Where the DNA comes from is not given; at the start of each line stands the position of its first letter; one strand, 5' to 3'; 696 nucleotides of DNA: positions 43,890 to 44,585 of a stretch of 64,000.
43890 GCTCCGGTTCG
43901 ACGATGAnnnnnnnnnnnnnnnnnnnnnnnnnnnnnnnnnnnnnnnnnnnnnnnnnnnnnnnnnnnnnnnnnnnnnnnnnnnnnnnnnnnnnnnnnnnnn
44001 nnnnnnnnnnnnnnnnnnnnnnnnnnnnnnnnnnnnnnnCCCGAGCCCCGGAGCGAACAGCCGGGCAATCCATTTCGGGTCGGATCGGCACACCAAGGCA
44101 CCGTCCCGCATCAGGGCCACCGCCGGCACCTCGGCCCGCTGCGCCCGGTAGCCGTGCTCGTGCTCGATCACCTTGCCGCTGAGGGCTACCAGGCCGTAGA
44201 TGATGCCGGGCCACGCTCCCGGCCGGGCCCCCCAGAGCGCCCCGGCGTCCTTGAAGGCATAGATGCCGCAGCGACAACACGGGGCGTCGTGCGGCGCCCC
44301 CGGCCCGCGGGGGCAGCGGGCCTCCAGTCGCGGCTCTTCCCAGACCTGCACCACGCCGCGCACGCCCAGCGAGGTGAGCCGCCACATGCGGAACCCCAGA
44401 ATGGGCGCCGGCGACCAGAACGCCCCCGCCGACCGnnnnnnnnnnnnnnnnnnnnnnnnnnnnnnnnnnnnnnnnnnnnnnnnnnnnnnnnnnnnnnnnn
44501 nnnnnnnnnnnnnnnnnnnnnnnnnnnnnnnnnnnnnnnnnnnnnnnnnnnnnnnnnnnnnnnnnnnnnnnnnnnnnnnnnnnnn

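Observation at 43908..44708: Gene C carries an unrecognised Cys/His-rich domain with conserved blocks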

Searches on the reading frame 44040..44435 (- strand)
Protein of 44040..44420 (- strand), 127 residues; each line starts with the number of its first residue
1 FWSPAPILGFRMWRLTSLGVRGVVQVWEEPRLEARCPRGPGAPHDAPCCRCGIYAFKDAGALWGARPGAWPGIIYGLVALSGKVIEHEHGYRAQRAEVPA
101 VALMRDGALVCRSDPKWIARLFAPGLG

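Call 16: search_solved_structures(query=A2, max_evalue=10, show_alignments=2)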
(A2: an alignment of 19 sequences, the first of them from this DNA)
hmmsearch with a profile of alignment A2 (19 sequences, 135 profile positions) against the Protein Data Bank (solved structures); distinct sequences matched with E-value up to 10: 0.

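Call 21: predict_structure(alignment_id=A2)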
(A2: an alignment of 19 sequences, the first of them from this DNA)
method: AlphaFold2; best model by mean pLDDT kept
length: 132 residues; sequences in the alignment: 19
mean_pLDDT: 90.1   pTM: 0.84
mean pLDDT of the five models: 90.1, 89.3, 88.4, 87.6, 86.5
residues with pLDDT >= 90: 87; 70-90: 40; 50-70: 5; < 50: 0
segments of 3 or more residues with pLDDT < 50: none
pLDDT, mean of each block of 10 residues (from residue 1): 75 95 86 93 92 91 90 81 96 95 96 95 92 62
secondary structure, 60 per line:
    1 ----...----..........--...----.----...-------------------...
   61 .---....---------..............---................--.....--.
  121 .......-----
elements in order: E5-7 E12-21 E24-26 E36-38 E58-61 H65-68 E78-91 E95-110 E113-117 H120-127

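Call 23: search_protein_representatives(alignment_id=A2)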
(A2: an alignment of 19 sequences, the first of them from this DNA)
Query: 19 sequences, 135 profile positions. Proteins with E-value up to 0.001 (for the whole library): 9066; up to 1e-10: 1262; up to 1e-30: 141. The best 150 are listed.
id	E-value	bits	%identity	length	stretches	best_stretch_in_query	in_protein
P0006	2.1e-47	176.6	-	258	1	5-133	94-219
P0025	9.1e-46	171.2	-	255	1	4-134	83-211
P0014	7.0e-44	165.1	-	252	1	4-133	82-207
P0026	2.3e-43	163.4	-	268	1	3-133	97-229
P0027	6.7e-42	158.7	-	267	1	3-133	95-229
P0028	2.6e-41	156.8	-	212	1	3-134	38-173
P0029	5.6e-41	155.7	-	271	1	3-133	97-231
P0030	9.1e-41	155.0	-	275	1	3-134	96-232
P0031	6.1e-40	152.4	-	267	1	4-133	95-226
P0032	1.1e-39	151.6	-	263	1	2-133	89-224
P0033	2.0e-39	150.7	-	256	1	3-134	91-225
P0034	2.0e-39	150.7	-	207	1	2-133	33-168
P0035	2.7e-39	150.3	-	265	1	4-131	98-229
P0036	3.0e-39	150.1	-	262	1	4-133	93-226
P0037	3.6e-39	149.9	-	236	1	3-134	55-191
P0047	1.9e-38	147.6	-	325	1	4-134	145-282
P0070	5.6e-37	142.8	-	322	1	4-134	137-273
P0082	4.7e-36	139.8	-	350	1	4-131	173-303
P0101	6.6e-35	136.1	-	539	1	6-133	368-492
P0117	8.0e-34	132.6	-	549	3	11-110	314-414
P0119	9.9e-34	132.3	-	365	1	3-134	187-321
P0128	2.3e-33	131.1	-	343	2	3-133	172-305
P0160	2.4e-31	124.5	-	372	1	5-133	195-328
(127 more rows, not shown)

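Call 25: search_protein_families(library=pfam, proteins=[P0101, P0117, P0082, P0160, P0119, P0047, P0128, P0026, P0070], max_evalue=0.1)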
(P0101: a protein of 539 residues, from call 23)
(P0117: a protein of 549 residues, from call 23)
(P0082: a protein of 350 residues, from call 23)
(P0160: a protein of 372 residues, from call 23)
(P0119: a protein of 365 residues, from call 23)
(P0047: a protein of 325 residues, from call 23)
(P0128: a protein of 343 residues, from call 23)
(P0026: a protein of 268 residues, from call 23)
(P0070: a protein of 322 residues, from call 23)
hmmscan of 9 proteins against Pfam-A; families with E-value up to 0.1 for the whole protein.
P0101 (539 aa): 0 families

P0117 (549 aa): 0 families

P0082 (350 aa): 0 families

P0160 (372 aa): 3 families
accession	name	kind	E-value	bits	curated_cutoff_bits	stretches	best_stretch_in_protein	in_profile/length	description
PF23866.1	DUF7224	-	0.017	15.6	27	1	132-196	11-74/143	Domain of unknown function (DUF7224)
PF16326.10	ABC_tran_CTD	-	0.018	15.7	32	0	100-141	7-49/69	ABC transporter C-terminal domain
PF18807.6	TTc_toxin_rep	-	0.095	13.1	29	0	313-335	21-43/45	Tripartite Tc toxins repeat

P0119 (365 aa): 0 families

P0047 (325 aa): 0 families

P0128 (343 aa): 1 family
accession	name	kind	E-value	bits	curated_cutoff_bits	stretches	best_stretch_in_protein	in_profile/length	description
PF21011.2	CetZ_C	-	0.0032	17.4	21.6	1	119-243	53-176/180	Tubulin-like CetZ, C-terminal domain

P0026 (268 aa): 1 family
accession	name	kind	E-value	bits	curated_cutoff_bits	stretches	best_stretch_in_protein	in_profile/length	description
PF16526.10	CLZ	-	0.022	15.6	26.7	1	31-72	18-58/71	C-terminal leucine zipper domain of cyclic nucleotide-gated channels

P0070 (322 aa): 0 families

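Call 26: fold_search(model_id=the predicted structure, library=pdb)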
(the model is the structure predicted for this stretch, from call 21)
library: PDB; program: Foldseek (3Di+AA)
matches with E <= 10: 256; with E <= 0.001: 0
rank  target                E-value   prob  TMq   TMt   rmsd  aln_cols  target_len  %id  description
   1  4w64_B                9.7e-02  0.07  0.14  0.13  18.2       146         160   12  Hcp1 protein from Acinetobacter baumannii AB0057 (released 2015-07-01)
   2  4hkh_E                4.3e-01  0.06  0.16  0.16  14.6       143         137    8  Structure of the Hcp1 protein from E. coli EAEC 042 pathovar, mutants N93W-S158W (released 2013-12-11)
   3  5xeu_C                5.4e-01  0.06  0.14  0.14  13.5        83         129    8  crystal structure of Hcp2 from Salmonella typhimurium (released 2017-08-16)
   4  6u5b_S                6.1e-01  0.04  0.17  0.14  18.2       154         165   11  CryoEM Structure of Pyocin R2 - precontracted - baseplate (released 2020-04-15)
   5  4hkh_F                7.6e-01  0.07  0.16  0.15  12.5        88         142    6  Structure of the Hcp1 protein from E. coli EAEC 042 pathovar, mutants N93W-S158W (released 2013-12-11)
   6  3he1_A                8.9e-01  0.06  0.15  0.14  12.7        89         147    8  Secreted protein Hcp3 from Pseudomonas aeruginosa. (released 2009-06-16)
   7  4hkh_B                8.9e-01  0.04  0.17  0.17  15.0       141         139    8  Structure of the Hcp1 protein from E. coli EAEC 042 pathovar, mutants N93W-S158W (released 2013-12-11)
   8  8x9y_E                8.9e-01  0.02  0.11  0.05  11.9        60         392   20  E-hexon capsomer of the VZV C-Capsid (released 2025-04-30)
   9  1ylx_A                9.4e-01  0.11  0.18  0.22   9.8        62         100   11  Crystal Structure of a Protein of Unknown Function from Bacillus stearothermophilus (released 2005-05-31)
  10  4hkh_G                9.4e-01  0.04  0.17  0.16  15.4       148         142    7  Structure of the Hcp1 protein from E. coli EAEC 042 pathovar, mutants N93W-S158W (released 2013-12-11)
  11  5xeu_B                9.4e-01  0.03  0.15  0.15  15.2       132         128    6  crystal structure of Hcp2 from Salmonella typhimurium (released 2017-08-16)
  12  4hkh_A                9.4e-01  0.03  0.16  0.15  14.7       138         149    6  Structure of the Hcp1 protein from E. coli EAEC 042 pathovar, mutants N93W-S158W (released 2013-12-11)
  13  6a2v_E                1.0e+00  0.05  0.17  0.16  12.1        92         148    9  Crystal structure of Hcp protein (released 2018-09-19)
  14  5xeu_A                1.0e+00  0.03  0.14  0.14  13.3        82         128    7  crystal structure of Hcp2 from Salmonella typhimurium (released 2017-08-16)
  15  6a2v_C                1.0e+00  0.03  0.15  0.14  14.0       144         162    7  Crystal structure of Hcp protein (released 2018-09-19)
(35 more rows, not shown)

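Call 33: fold_search(model_id=the predicted structure, library=viral)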
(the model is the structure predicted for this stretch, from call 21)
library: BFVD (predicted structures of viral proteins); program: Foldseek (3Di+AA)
matches with E <= 10: 291; with E <= 0.001: 2
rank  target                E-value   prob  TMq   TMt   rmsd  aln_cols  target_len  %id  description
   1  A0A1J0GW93            2.2e-06  1.00  0.58  0.34   3.9       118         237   24  Uncharacterized protein [Streptomyces phage BRock]
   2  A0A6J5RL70            6.3e-05  1.00  0.65  0.49   5.6       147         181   22  Uncharacterized protein [uncultured Caudovirales phage]
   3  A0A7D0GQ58            1.3e-02  1.00  0.57  0.57   5.3       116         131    6  (no name in the UniProt tables at hand)
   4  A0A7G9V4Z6            1.4e-02  1.00  0.45  0.37   3.8        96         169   19  (no name in the UniProt tables at hand)
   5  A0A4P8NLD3            3.1e-02  1.00  0.48  0.22   3.8        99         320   11  Pentapeptide [Rheinheimera phage vB_RspM_Barba28A]
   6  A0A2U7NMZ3            6.5e-02  0.99  0.47  0.13   3.8        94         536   16  DUF7666 domain-containing protein [Pseudomonas phage PspYZU05]
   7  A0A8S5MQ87            7.6e-02  0.99  0.46  0.17   4.7       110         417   14  DUF7666 domain-containing protein [Podoviridae sp. ctoqT5]
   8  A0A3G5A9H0            8.5e-02  0.99  0.46  0.28   3.8        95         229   16  DUF7666 domain-containing protein [Hyperionvirus sp.]
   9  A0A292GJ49            1.5e-01  0.96  0.49  0.30   6.9       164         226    8  (no name in the UniProt tables at hand)
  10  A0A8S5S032            2.0e-01  0.97  0.53  0.53   6.2       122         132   10  Uncharacterized protein [Myoviridae sp. ctNQV2]
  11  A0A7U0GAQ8            2.2e-01  0.85  0.41  0.14   4.9       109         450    7  (no name in the UniProt tables at hand)
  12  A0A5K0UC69            2.4e-01  0.75  0.40  0.09   5.2       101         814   12  Uncharacterized protein [Yasminevirus sp. GU-2018]
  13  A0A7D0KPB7            2.6e-01  0.87  0.51  0.45   5.7       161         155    6  (no name in the UniProt tables at hand)
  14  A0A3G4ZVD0            3.1e-01  0.85  0.47  0.17   5.5       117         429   12  DUF4116 domain-containing protein [Dasosvirus sp.]
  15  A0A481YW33            3.6e-01  0.60  0.39  0.21   5.2        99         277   10  DUF4116 domain-containing protein [Marseillevirus LCMAC201]
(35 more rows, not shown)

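Call 34: find_homologous_proteins(query=A2, max_evalue=0.001)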
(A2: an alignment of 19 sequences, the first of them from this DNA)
Query A2 (19 sequences) (132 aa, profile of the alignment): 569 proteins with E <= 0.001 among 8000 candidates; the best 120 are listed.
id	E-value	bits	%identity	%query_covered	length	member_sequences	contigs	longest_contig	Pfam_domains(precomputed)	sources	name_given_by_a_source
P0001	1.6e-53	198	100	100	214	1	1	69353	-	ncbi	ncbi:MAG: hypothetical protein ABIJ48_00675 [Actinomycetota bacterium]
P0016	2.1e-43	165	57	92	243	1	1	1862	-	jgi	jgi:hypothetical protein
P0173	2.8e-41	158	53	92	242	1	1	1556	-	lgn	-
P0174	1.6e-40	156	44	92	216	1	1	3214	-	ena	-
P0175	2.2e-40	155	52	95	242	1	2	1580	-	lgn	-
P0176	9.4e-40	153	44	92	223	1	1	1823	-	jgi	jgi:hypothetical protein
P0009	1.3e-39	153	74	88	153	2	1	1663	-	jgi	jgi:hypothetical protein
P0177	1.5e-39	153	39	93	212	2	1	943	-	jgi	jgi:hypothetical protein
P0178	4.7e-39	151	44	97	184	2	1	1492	-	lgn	-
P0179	6.4e-39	151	37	95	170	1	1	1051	-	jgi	jgi:hypothetical protein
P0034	6.4e-39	151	41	95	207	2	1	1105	-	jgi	jgi:hypothetical protein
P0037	1.1e-38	150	47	93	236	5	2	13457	-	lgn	-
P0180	3.1e-38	149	45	94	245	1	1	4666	-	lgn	-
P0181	4.4e-38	148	39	92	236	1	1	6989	-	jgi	jgi:hypothetical protein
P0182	4.4e-38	148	45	86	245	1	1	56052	-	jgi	jgi:hypothetical protein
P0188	6.2e-37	144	43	92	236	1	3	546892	-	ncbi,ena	-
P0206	3.6e-34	135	39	96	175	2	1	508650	-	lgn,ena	-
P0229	4.5e-23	99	41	74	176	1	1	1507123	-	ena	-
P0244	4.2e-19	87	34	86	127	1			-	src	-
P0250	5.8e-17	80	41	62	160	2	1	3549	-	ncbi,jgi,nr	ncbi:hypothetical protein HQ535_04120 [bacterium]|nr:hypothetical protein [bacterium]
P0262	9.6e-16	76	36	75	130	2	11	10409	-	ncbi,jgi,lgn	-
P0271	3.5e-15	74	41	75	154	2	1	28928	-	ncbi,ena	-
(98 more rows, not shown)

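Call 35: find_encoding_contigs(protein=P0188, flank=6000, max_places=2)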
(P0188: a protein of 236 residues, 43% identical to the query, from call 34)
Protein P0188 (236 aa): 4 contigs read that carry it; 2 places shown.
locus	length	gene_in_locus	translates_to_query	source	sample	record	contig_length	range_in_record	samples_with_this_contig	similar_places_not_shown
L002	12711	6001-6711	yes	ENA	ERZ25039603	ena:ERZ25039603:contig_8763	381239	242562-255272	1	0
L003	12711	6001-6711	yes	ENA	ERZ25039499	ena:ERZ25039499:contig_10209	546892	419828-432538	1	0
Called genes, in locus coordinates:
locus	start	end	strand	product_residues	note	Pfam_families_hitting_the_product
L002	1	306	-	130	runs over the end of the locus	PF01850:PIN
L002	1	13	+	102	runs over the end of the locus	-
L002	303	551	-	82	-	PF04014:MazE_antitoxin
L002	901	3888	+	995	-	PF10923:BrxC_BrxD (faint), PF13191:AAA_16, PF13176:TPR_7 (faint), PF13374:TPR_10 (faint), PF17874:TPR_MalT (weak), PF13424:TPR_12, PF17874:TPR_MalT, PF13424:TPR_12, +3 more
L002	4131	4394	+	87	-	PF04978:MST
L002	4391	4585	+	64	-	PF04978:MST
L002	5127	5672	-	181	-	-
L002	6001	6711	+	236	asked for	-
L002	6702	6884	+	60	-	-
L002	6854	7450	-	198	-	PF03949:Malic_M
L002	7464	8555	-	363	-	PF00390:malic, PF03949:Malic_M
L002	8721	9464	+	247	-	-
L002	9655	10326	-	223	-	PF03372:Exo_endo_phos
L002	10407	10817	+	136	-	PF22091:DUF6941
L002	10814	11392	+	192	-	PF01066:CDP-OH_P_transf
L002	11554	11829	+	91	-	PF01597:GCV_H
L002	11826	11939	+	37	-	PF01597:GCV_H (weak)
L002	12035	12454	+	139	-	PF16697:Yop-YscD_cpl, PF00498:FHA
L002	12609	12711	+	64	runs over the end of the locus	-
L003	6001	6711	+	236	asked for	-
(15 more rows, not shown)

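Call 36: find_encoding_contigs(protein=P0206, flank=6000, max_places=2)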
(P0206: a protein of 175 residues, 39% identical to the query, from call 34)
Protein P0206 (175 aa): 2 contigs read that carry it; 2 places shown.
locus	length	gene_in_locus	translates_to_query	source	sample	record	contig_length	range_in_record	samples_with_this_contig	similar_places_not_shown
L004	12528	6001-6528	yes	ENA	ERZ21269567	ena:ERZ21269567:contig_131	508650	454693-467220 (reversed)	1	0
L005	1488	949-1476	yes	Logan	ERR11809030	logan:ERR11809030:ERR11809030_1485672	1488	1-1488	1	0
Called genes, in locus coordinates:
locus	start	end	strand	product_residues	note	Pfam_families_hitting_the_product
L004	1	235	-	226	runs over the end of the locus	-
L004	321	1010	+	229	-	PF00300:His_Phos_1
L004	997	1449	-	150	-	-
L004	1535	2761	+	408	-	PF07690:MFS_1, PF13347:MFS_2, PF00083:Sugar_tr, PF07690:MFS_1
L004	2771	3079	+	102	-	PF03795:YCII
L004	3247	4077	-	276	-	PF03724:META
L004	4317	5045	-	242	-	PF19798:Sulfotransfer_5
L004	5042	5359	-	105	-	PF01063:Aminotran_4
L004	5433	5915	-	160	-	-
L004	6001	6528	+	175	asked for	-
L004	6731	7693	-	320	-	PF01255:Prenyltransf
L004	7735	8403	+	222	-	PF03006:HlyIII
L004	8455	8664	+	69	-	-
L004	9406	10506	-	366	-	PF00206:Lyase_1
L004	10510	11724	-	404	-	PF00764:Arginosuc_synth, PF20979:Arginosuc_syn_C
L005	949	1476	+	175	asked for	-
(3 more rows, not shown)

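Call 37: find_encoding_contigs(protein=P0229, flank=6000, max_places=2)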
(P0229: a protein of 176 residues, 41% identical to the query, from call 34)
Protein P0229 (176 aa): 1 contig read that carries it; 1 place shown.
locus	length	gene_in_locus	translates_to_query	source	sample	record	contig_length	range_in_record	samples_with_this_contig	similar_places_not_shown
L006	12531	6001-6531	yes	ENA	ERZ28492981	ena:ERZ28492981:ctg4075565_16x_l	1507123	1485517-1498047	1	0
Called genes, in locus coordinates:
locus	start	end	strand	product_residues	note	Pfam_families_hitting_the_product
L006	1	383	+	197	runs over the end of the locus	PF01872:RibD_C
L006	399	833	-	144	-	PF00903:Glyoxalase, PF06983:3-dmu-9_3-mt (weak)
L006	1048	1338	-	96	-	-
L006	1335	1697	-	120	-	PF12840:HTH_20, PF01022:HTH_5 (weak)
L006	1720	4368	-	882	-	PF00211:Guanylate_cyc, PF25872:HTH_77 (faint), PF07719:TPR_2 (faint), PF00515:TPR_1 (faint), PF13424:TPR_12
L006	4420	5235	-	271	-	PF14026:SCO4226-like, PF00211:Guanylate_cyc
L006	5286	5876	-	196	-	PF01872:RibD_C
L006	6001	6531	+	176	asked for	-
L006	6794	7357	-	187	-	PF00589:Phage_integrase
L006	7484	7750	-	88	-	PF05016:ParE_toxin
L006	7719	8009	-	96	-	PF02604:PhdYeFM_antitox (weak)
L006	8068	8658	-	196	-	PF14081:DUF4262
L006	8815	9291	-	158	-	PF19502:DUF6036 (weak)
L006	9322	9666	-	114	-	PF13560:HTH_31, PF01381:HTH_3, PF12844:HTH_19 (weak), PF13443:HTH_26 (weak)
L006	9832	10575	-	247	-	PF00589:Phage_integrase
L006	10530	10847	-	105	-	PF02452:PemK_toxin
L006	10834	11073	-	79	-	-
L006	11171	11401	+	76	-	PF22513:FitA-like_RHH (weak)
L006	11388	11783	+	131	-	PF01850:PIN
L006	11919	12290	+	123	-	-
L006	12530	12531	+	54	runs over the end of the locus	-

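Call 38: search_dna_similar(query=window:44040-44420:-, collection=phages, mode=protein, max_evalue=0.01, max_rows=30)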
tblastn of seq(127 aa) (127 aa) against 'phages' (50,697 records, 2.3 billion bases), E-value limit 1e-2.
Records with a match: 2; places in all: 2; records where one place covers at least 80% of the query: 0.
Best place of each record, by identity: <60% 2.
By first word of the organism name: Streptomyces 2.
By host as written in the record: Streptomyces sp. 5a 2.
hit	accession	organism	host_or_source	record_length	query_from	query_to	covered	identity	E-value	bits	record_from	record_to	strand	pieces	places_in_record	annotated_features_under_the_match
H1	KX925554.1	Streptomyces phage BRock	Streptomyces sp. 5a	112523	4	102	78%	26.6%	5e-3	41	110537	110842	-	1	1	hypothetical protein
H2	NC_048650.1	Streptomyces phage BRock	Streptomyces sp. 5a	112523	4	102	78%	26.6%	5e-3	41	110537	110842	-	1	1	hypothetical protein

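Call 46: get_annotated_region(hit=H1, flank=2500)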
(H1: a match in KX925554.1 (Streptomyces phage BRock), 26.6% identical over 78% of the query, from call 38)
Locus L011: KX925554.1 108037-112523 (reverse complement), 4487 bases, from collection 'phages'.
description: Streptomyces phage BRock, complete genome.
organism: Streptomyces phage BRock (NCBI taxid 1913591)
taxonomy: Viruses; Duplodnaviria; Heunggongvirae; Uroviricota; Caudoviricetes; Borockvirus; Borockvirus brock
host: Streptomyces sp. 5a; source: -; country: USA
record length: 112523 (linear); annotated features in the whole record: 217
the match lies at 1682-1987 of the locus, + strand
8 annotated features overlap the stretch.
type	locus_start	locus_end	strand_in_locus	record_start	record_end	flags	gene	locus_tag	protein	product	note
CDS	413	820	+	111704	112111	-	-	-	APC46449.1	HNH endonuclease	gp218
CDS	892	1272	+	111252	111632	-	-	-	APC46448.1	hypothetical protein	gp217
CDS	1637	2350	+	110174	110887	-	-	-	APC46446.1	hypothetical protein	gp216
CDS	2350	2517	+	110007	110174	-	-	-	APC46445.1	hypothetical protein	gp215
CDS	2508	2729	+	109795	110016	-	-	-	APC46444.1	hypothetical protein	gp214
CDS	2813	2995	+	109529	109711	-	-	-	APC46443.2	hypothetical protein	gp213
CDS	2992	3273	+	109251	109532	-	-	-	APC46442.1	hypothetical protein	gp212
CDS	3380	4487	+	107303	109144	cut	-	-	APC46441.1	collagen triple helix repeat-containing protein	gp211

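Call 47: search_protein_families(library=pfam, proteins=[L011:1637-2347:+, P0262, P0271, P0250, P0244], max_evalue=10)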
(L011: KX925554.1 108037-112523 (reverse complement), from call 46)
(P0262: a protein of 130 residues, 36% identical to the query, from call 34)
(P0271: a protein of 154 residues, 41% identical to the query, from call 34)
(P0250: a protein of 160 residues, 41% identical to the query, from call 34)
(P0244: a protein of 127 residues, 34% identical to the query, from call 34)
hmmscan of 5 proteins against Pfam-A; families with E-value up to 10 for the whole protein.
L011:1637-2347:+ (237 aa): 1 family
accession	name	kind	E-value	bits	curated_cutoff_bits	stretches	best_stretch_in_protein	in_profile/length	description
PF24477.2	ARM_At3g06530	-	0.066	13.2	27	1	124-181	72-129/195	At3g06530-like, ARM repeats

P0262 (130 aa): 0 families

P0271 (154 aa): 0 families

P0250 (160 aa): 0 families

P0244 (127 aa): 0 families
